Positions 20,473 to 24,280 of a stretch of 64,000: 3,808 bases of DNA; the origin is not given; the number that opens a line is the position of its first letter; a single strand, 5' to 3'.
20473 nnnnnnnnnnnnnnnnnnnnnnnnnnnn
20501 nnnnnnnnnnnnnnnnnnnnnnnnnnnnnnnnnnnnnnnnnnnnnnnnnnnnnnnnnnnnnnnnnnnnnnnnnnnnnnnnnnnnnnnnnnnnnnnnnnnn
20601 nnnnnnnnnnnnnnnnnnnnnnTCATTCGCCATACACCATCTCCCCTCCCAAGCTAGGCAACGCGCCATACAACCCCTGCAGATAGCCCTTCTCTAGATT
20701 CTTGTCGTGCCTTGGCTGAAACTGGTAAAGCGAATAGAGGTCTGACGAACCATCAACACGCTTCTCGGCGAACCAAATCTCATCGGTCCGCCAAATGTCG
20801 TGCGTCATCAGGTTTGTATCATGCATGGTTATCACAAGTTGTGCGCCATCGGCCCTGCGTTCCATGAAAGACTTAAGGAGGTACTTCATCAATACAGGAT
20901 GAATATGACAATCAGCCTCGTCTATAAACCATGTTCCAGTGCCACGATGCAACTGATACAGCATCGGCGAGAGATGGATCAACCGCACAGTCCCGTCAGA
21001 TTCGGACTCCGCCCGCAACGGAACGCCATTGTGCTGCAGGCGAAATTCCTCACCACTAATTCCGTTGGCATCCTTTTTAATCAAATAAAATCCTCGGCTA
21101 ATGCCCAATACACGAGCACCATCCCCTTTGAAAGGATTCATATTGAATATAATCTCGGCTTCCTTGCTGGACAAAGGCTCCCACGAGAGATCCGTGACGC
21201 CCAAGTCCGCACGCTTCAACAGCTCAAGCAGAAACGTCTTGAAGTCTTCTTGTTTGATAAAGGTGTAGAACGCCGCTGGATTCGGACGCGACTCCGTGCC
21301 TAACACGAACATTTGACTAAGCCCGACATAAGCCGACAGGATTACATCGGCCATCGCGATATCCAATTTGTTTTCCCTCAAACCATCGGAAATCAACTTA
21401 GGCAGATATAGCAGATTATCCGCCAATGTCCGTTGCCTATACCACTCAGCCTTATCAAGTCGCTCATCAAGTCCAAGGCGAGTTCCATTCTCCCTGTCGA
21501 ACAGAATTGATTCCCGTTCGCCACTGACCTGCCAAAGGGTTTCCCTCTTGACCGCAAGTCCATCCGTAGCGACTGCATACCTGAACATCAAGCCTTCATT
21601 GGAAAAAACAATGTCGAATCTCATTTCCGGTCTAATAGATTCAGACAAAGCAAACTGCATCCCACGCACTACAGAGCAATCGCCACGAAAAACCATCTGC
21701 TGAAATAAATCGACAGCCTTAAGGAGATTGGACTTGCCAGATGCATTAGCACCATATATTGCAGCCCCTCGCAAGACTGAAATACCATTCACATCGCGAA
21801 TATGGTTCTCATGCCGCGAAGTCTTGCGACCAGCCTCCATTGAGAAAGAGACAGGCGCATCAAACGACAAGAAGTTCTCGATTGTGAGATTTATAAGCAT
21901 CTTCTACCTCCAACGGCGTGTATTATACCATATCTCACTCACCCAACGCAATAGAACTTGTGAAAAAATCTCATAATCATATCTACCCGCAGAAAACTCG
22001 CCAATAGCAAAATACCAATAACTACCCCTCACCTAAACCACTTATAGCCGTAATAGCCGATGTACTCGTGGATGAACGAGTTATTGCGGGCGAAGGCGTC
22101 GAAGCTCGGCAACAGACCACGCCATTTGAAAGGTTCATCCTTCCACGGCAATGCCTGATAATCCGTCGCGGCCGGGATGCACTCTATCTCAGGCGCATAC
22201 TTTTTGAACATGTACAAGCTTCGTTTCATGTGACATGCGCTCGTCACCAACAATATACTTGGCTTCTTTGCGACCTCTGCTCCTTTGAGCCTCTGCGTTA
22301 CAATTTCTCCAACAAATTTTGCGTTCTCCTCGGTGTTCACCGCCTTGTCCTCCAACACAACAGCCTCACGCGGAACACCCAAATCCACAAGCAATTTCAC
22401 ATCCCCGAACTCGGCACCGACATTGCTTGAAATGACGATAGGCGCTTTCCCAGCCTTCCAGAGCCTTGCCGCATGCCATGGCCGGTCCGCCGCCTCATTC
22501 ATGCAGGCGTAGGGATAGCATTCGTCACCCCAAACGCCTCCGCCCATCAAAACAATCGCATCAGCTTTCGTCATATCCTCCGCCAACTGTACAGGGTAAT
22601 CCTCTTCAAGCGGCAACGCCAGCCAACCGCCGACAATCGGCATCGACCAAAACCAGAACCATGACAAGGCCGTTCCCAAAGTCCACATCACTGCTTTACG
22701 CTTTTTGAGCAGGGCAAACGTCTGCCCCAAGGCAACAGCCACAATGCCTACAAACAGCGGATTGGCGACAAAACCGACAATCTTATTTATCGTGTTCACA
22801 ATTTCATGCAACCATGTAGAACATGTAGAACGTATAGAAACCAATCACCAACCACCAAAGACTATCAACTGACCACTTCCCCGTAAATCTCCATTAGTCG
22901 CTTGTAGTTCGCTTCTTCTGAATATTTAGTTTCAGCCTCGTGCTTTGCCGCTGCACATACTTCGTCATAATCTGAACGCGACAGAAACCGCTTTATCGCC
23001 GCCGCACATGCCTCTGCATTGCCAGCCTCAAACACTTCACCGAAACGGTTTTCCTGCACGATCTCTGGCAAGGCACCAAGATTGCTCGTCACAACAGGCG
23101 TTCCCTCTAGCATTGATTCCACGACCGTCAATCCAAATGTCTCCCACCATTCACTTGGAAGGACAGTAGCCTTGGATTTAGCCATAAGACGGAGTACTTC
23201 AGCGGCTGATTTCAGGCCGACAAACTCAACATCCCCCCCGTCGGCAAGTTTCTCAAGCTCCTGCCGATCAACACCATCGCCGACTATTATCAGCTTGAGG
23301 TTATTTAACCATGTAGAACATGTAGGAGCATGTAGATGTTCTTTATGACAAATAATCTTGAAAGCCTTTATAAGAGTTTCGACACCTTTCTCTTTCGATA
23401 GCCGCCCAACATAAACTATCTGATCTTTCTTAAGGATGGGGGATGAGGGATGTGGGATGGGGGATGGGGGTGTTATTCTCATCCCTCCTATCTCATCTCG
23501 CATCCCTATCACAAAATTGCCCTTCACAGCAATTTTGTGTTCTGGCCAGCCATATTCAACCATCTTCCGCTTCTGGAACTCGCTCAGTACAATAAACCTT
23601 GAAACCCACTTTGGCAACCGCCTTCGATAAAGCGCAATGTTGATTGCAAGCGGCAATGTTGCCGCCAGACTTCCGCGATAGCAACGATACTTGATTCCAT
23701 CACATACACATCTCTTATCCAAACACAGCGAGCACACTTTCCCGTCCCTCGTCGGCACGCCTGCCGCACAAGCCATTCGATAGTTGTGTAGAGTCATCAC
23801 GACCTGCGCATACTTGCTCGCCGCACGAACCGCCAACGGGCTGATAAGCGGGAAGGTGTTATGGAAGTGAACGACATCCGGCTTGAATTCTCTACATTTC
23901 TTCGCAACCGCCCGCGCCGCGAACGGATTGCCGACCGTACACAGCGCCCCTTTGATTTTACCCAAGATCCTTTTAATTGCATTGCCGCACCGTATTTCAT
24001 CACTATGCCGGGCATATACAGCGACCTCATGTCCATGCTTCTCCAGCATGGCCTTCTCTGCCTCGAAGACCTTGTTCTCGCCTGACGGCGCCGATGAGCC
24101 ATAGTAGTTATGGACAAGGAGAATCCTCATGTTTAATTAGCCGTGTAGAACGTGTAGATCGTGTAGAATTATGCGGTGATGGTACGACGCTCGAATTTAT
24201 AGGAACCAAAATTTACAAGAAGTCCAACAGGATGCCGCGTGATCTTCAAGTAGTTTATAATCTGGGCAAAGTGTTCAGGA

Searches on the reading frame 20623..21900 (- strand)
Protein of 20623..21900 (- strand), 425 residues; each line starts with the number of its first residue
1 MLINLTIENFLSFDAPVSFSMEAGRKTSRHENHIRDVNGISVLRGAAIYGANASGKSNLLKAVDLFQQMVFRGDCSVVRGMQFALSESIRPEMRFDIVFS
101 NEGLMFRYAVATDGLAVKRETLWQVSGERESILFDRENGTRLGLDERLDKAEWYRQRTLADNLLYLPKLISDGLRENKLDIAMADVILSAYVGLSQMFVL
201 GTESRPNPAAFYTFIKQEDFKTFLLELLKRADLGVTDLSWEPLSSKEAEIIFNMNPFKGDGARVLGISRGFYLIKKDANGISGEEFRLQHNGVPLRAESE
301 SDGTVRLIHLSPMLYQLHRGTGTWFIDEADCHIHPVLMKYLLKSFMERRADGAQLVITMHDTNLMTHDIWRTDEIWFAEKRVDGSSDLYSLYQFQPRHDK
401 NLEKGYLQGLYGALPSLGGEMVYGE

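Call 10: search_protein_families(library=pfam, proteins=[window:20623-21900:-], max_evalue=0.01)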
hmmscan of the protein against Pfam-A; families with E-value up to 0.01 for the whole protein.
window:20623-21900:- (425 aa): 3 families
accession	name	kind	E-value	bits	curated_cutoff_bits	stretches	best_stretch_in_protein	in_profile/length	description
PF13304.12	AAA_21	-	3.9e-20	73.5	27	1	46-365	2-303/304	AAA domain, putative AbiEii toxin, Type IV TA system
PF13175.12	AAA_15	-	3.9e-08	33.8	32.1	1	281-361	283-370/374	AAA ATPase domain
PF02463.25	SMC_N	-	0.0022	17.9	40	0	46-365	27-202/220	RecF/RecN/SMC N terminal domain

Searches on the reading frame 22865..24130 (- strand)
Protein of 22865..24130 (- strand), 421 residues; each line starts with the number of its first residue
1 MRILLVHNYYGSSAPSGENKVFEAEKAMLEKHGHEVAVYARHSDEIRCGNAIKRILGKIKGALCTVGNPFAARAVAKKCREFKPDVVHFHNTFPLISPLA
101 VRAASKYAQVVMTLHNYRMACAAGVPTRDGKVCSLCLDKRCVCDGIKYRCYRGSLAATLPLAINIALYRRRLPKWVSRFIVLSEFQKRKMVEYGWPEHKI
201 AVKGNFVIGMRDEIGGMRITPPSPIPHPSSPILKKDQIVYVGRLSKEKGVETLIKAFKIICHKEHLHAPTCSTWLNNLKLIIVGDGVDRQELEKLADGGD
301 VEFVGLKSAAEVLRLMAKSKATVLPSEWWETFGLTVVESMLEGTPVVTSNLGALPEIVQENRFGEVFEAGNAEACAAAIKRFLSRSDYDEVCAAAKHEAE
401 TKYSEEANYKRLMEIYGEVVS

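Call 10: search_protein_families(library=pfam, proteins=[window:22865-24130:-], max_evalue=0.01)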
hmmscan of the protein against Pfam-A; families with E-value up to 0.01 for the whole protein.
window:22865-24130:- (421 aa): 7 families
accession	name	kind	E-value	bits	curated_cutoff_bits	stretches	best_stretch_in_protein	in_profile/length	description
PF00534.26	Glycos_transf_1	-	3e-33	115.2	26.4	1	233-393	13-166/172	Glycosyl transferases group 1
PF13692.12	Glyco_trans_1_4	-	4.4e-27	95.5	27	1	237-384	3-141/142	Glycosyl transferases group 1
PF13439.12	Glyco_transf_4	-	1.4e-14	54.9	28.5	1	29-206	15-165/170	Glycosyltransferase Family 4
PF13579.12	Glyco_trans_4_4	-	1.2e-12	48.8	29.7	1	27-205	12-157/158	Glycosyl transferase 4-like domain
PF20706.3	GT4-conflict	-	2.5e-06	27.2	26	1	232-364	194-325/385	Family 4 Glycosyltransferase in conflict systems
PF13477.12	Glyco_trans_4_2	-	8.4e-05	23.2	23.4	1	29-115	20-107/139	Glycosyl transferase 4-like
PF08323.17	Glyco_transf_5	-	0.0098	16.1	22.7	0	70-118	113-169/239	Starch synthase catalytic domain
